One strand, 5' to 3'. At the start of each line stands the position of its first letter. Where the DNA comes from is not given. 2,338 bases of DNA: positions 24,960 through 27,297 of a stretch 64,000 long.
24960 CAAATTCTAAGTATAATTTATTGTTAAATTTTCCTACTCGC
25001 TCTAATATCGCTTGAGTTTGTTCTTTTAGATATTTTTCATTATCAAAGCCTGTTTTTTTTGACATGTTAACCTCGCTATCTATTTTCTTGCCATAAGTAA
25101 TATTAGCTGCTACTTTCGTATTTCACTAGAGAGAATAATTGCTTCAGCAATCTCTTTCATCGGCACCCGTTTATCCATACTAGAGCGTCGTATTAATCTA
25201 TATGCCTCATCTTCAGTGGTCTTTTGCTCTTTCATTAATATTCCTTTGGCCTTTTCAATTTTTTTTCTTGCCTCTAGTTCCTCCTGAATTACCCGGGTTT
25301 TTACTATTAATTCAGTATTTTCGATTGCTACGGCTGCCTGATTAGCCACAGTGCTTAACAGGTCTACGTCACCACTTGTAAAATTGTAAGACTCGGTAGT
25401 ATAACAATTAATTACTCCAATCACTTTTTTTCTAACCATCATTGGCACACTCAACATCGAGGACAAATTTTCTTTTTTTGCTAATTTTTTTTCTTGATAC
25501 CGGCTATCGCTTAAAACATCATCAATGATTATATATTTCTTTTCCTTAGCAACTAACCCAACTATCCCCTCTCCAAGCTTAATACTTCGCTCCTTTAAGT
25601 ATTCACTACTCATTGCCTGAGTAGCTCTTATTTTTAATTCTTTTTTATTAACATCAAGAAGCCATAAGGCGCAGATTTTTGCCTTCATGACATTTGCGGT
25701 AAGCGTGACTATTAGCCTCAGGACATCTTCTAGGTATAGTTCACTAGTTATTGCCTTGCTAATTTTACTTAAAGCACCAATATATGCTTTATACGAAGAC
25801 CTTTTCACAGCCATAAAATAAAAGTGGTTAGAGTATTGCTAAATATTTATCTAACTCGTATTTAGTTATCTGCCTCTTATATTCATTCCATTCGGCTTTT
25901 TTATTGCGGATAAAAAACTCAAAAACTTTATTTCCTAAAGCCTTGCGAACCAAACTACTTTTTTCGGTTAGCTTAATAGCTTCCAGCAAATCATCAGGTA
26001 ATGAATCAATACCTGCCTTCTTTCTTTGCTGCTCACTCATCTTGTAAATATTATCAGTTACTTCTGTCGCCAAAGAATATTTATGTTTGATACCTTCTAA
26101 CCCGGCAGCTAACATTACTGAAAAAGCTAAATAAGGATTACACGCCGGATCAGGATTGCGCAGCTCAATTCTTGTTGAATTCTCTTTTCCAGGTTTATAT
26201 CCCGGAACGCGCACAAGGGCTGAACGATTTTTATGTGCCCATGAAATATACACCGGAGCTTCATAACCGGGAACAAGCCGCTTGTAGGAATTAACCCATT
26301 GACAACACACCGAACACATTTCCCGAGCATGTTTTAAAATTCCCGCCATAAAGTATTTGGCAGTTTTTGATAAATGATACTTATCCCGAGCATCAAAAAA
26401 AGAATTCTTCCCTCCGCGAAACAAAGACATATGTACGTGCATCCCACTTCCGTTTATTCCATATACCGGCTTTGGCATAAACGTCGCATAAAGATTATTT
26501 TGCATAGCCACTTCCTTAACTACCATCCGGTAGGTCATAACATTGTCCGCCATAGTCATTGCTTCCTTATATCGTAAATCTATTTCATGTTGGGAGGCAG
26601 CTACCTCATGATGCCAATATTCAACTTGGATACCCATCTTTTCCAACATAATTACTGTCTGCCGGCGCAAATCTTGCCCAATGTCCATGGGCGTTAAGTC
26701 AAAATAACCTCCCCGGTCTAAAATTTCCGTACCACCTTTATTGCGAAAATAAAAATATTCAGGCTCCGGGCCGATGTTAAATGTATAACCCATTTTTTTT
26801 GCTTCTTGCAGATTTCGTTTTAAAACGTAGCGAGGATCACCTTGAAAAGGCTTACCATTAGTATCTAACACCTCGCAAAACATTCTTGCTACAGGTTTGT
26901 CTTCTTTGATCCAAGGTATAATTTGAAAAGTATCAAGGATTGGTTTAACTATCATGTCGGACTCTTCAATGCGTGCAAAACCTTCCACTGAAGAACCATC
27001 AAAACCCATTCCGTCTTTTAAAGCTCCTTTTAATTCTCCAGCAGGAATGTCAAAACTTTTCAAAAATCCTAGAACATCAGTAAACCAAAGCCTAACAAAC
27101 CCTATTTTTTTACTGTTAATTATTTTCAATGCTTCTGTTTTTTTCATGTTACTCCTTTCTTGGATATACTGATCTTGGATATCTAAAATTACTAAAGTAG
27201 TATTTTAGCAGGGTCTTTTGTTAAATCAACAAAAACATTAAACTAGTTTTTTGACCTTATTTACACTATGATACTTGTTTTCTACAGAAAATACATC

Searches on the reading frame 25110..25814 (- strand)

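Call 10: search_protein_families(library=pfam, proteins=[window:25110-25814:-], max_evalue=0.01)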
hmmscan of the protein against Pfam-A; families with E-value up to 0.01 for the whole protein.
window:25110-25814:- (234 aa): 4 families
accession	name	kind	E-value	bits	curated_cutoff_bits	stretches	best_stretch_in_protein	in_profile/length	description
PF13185.12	GAF_2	-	2.3e-21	76.9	28.6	1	28-165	4-136/136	GAF domain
PF01590.32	GAF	-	8.6e-21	75.3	22.4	1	28-164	2-133/133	GAF domain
PF03861.19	ANTAR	-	1.4e-20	73.2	27.3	1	176-227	3-54/54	ANTAR domain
PF13492.12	GAF_3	-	7.3e-15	56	27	1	28-166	2-129/129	GAF domain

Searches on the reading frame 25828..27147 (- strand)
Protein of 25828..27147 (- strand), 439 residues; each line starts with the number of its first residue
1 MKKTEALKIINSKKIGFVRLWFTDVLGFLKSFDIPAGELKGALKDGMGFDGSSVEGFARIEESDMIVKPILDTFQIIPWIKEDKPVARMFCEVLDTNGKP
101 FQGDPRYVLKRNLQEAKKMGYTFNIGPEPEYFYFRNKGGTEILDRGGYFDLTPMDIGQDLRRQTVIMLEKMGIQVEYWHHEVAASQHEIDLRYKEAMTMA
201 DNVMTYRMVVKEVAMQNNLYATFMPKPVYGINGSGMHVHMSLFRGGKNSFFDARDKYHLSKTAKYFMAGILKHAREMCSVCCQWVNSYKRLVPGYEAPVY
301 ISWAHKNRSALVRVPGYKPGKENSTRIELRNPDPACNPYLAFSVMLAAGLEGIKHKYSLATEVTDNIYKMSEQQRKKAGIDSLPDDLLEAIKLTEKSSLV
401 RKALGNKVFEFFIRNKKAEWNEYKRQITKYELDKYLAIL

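Call 10: search_protein_families(library=pfam, proteins=[window:25828-27147:-], max_evalue=0.01)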
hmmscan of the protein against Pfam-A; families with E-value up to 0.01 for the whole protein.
window:25828-27147:- (439 aa): 2 families
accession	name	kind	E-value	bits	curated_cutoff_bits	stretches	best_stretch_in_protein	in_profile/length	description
PF00120.29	Gln-synt_C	-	3.2e-128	428.1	24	1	103-435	2-344/344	Glutamine synthetase, catalytic domain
PF03951.24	Gln-synt_N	-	7.9e-28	96.4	33.4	1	15-95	2-81/82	Glutamine synthetase, beta-Grasp domain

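Call 20: list_cluster_members(proteins=[P0001, window:25828-27147:-])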
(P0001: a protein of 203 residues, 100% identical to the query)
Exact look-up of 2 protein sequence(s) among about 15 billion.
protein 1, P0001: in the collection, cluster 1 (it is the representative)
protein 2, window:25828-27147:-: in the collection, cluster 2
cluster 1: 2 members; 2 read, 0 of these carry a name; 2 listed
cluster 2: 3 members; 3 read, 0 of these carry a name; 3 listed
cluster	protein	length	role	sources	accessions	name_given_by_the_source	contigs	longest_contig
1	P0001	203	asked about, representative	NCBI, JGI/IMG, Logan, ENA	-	-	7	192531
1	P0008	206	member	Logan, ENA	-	-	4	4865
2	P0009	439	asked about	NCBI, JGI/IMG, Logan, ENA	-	-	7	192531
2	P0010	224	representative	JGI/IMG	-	-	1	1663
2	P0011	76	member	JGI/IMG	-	-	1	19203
